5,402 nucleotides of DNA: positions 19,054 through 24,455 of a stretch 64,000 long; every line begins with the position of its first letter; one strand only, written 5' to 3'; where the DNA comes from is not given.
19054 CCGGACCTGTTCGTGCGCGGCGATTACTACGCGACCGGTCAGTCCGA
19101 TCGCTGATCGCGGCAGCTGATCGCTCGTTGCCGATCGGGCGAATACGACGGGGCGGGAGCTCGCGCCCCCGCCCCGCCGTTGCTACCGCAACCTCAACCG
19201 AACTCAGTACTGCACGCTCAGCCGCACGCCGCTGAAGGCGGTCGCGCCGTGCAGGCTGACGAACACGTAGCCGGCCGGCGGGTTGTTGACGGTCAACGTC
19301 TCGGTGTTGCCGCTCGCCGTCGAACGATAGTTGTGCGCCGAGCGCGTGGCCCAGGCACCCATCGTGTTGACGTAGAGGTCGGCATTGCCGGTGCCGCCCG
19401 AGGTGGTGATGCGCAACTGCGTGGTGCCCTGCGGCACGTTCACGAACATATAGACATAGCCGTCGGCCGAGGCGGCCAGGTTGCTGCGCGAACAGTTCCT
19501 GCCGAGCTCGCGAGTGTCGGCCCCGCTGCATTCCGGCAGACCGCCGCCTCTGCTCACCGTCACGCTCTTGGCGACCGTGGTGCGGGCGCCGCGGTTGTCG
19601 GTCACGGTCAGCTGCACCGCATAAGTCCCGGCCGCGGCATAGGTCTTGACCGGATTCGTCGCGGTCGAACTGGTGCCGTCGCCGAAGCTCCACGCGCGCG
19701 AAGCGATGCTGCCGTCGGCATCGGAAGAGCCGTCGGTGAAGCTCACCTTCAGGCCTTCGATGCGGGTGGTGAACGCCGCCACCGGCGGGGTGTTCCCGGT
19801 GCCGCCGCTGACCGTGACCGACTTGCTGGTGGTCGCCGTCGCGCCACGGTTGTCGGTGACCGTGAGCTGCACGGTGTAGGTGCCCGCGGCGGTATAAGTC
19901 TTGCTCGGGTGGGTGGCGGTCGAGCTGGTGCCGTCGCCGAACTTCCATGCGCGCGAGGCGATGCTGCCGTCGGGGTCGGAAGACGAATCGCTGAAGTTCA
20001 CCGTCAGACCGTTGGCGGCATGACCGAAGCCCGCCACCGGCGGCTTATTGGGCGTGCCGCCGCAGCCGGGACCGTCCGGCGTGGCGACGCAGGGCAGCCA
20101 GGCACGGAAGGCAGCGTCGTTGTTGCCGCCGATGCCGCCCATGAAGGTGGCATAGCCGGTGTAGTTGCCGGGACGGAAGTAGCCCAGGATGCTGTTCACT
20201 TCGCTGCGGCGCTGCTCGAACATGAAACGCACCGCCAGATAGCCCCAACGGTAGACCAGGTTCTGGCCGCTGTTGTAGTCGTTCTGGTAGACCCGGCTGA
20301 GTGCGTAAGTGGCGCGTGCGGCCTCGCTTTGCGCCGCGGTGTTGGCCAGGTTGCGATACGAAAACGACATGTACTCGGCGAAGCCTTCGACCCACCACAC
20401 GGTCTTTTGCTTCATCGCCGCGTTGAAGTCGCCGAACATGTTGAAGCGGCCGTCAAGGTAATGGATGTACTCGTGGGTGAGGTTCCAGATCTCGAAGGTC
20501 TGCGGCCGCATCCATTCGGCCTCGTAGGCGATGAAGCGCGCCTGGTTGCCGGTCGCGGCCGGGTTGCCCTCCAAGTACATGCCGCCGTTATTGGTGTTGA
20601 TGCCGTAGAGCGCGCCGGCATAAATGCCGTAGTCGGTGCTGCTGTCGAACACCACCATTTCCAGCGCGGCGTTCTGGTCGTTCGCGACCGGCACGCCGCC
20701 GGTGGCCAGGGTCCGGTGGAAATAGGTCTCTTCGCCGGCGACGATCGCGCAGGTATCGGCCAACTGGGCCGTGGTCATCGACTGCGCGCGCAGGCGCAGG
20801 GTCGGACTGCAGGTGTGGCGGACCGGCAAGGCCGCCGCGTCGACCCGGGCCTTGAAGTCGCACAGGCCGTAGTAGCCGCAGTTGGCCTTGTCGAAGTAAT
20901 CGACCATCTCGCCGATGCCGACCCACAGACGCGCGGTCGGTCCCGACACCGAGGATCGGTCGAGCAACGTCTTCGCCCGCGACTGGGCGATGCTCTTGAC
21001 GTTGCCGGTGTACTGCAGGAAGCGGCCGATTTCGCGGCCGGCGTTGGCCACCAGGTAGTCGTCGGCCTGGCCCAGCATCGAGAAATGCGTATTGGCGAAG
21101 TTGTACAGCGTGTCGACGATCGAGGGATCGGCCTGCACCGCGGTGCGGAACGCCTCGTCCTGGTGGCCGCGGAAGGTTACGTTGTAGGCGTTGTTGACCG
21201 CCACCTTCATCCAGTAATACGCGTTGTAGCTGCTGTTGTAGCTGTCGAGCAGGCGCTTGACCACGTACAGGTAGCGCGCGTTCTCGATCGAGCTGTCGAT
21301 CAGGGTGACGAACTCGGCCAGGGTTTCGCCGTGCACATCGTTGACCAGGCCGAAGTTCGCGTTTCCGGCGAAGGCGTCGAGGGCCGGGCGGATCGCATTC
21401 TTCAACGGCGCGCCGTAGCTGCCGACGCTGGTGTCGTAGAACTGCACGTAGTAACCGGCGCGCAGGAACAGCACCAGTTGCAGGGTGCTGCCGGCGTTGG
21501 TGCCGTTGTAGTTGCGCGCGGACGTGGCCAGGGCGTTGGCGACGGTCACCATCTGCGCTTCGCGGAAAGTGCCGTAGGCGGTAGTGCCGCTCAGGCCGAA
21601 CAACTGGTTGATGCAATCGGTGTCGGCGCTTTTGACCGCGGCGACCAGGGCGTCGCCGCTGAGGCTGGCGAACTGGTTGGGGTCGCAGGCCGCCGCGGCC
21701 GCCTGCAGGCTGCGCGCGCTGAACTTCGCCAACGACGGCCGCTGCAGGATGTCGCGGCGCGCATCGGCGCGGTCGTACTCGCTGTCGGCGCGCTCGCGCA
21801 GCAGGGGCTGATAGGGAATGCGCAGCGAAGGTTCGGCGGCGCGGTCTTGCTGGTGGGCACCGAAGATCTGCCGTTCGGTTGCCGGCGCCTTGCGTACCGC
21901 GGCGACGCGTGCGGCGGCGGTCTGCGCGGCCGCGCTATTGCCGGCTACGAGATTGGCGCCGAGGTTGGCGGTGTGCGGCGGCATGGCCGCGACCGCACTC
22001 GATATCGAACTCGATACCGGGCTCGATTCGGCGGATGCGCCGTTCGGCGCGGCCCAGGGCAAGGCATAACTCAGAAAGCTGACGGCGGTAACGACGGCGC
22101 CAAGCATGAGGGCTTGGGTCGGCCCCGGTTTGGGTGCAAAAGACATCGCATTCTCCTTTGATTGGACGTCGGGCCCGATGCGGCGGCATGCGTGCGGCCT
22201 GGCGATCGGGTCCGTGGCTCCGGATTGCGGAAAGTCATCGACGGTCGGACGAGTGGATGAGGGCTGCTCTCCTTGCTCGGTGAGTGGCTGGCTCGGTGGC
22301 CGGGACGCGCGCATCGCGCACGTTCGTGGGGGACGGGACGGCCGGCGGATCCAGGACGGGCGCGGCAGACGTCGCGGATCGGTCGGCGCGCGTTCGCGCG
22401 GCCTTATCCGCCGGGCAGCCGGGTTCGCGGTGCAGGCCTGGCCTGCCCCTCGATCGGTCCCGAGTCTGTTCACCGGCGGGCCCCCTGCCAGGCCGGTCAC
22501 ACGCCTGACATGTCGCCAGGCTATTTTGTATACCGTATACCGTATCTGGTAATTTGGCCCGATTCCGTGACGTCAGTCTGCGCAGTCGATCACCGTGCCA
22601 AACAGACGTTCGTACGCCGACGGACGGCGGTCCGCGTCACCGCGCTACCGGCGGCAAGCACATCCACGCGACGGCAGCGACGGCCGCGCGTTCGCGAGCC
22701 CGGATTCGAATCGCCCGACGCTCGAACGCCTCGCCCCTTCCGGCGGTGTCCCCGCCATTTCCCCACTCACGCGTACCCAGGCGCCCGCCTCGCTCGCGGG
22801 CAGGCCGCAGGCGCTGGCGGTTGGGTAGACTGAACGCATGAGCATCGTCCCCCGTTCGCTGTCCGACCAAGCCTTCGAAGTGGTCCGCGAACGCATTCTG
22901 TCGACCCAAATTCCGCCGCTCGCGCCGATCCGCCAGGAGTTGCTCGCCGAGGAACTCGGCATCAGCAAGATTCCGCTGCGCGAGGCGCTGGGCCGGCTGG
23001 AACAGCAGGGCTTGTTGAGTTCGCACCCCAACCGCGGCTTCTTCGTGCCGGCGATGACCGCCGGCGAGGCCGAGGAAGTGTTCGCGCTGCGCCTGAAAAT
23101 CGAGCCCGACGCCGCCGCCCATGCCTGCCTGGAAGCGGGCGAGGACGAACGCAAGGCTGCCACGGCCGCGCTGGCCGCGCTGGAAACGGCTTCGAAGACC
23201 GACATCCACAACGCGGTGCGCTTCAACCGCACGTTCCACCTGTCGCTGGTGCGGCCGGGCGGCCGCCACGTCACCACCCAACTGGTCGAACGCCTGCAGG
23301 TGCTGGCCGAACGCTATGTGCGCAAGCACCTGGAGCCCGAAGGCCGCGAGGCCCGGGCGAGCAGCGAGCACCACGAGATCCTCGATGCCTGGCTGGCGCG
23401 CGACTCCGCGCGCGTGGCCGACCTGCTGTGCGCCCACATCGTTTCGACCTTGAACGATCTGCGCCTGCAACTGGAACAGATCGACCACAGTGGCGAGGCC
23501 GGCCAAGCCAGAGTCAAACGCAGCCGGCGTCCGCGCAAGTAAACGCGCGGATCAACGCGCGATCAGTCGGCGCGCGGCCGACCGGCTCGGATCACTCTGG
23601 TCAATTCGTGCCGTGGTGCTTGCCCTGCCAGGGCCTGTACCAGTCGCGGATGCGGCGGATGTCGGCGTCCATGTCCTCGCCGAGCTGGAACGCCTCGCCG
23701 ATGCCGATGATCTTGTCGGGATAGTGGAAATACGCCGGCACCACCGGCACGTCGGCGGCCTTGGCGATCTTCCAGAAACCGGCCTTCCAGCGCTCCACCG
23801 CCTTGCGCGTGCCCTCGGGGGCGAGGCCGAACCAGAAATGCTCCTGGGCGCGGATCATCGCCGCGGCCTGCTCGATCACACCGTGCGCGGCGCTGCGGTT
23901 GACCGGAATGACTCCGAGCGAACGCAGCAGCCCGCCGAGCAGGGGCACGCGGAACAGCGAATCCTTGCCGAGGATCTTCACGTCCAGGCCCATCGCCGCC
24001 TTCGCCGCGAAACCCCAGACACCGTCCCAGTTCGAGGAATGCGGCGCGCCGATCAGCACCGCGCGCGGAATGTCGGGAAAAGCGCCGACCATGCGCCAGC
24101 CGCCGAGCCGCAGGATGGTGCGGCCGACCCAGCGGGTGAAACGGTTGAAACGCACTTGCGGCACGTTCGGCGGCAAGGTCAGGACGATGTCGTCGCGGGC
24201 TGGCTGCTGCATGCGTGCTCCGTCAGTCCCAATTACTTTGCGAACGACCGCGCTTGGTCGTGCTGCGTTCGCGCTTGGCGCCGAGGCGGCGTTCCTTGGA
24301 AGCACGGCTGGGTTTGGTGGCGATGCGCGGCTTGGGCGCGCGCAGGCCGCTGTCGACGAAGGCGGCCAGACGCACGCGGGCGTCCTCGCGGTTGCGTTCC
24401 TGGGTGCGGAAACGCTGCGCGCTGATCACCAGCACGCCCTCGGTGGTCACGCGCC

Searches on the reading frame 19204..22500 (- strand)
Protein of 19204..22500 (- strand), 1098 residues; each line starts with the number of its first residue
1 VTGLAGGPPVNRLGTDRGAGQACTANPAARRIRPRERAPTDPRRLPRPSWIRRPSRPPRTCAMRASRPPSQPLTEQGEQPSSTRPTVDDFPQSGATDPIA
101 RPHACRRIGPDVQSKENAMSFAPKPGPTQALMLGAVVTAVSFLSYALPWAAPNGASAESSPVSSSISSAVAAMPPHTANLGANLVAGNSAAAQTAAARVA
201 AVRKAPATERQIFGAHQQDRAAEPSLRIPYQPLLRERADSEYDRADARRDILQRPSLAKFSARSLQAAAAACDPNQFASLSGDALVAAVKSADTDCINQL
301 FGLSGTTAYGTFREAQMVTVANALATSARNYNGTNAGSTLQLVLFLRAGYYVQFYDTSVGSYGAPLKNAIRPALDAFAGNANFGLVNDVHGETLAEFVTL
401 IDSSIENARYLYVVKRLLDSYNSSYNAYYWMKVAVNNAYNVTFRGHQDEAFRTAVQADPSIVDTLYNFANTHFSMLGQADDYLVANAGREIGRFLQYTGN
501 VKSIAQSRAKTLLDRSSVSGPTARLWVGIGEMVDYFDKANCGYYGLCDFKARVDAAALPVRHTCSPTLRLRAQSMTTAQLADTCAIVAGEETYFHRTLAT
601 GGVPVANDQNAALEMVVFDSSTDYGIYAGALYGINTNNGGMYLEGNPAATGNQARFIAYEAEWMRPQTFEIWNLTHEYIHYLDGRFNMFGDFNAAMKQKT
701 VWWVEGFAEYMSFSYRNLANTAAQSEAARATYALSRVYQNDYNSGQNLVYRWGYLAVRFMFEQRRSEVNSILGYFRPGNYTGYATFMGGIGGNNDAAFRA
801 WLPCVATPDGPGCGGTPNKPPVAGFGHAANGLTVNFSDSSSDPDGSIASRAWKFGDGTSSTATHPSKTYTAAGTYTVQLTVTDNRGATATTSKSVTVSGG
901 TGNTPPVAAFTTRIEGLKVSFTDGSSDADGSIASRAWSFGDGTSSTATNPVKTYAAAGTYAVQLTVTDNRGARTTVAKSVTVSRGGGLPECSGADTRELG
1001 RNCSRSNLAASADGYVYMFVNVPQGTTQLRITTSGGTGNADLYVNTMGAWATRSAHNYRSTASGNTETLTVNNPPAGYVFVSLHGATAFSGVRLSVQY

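Call 74: search_protein_families(library=pfam, proteins=[window:19204-22500:-], max_evalue=0.00001)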
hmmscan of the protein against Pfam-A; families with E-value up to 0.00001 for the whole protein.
window:19204-22500:- (1098 aa): 6 families
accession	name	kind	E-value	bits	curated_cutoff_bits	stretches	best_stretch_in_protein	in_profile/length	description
PF01752.23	Peptidase_M9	-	2.5e-113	378.6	26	1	513-801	2-289/289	Collagenase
PF08453.16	Peptidase_M9_N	-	1.2e-63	214.7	23.9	1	272-451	1-181/183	Peptidase family M9 N-terminal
PF18911.6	PKD_4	-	9.7e-37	125.3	27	2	818-896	1-84/85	PKD domain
PF00801.26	PKD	-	2.5e-28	98.3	23.5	2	828-893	11-77/80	PKD domain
PF22352.2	K319L-like_PKD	-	6.1e-12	45.8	27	1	833-897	13-84/84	K319L-like, PKD domain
PF04151.21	PPC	-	5.6e-11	43.6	25.9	1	1018-1083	5-68/70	Bacterial pre-peptidase C-terminal domain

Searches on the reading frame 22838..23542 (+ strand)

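Call 74: search_protein_families(library=pfam, proteins=[window:22838-23542:+], max_evalue=0.00001)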
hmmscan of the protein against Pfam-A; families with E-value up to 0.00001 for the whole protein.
window:22838-23542:+ (234 aa): 2 families
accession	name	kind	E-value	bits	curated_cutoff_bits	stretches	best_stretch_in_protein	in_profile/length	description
PF07729.17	FCD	-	4.7e-21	75.9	24.3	1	80-201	1-123/125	FCD domain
PF00392.27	GntR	-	1.3e-14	54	27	1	9-70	2-64/64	Bacterial regulatory proteins, gntR family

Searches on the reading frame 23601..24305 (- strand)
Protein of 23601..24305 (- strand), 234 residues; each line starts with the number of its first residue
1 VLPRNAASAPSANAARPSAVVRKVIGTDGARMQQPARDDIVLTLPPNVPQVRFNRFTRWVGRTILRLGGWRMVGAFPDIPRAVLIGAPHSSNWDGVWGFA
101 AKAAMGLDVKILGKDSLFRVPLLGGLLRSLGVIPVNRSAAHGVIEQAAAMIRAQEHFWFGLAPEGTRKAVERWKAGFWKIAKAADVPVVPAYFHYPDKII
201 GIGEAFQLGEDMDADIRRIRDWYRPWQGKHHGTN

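Call 74: search_protein_families(library=pfam, proteins=[window:23601-24305:-], max_evalue=0.00001)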
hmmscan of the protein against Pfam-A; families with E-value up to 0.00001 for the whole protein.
window:23601-24305:- (234 aa): 1 family
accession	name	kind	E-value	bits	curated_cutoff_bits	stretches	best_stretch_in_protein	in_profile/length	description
PF01553.26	Acyltransferase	-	1.4e-15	57.7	23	1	83-193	16-131/132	Acyltransferase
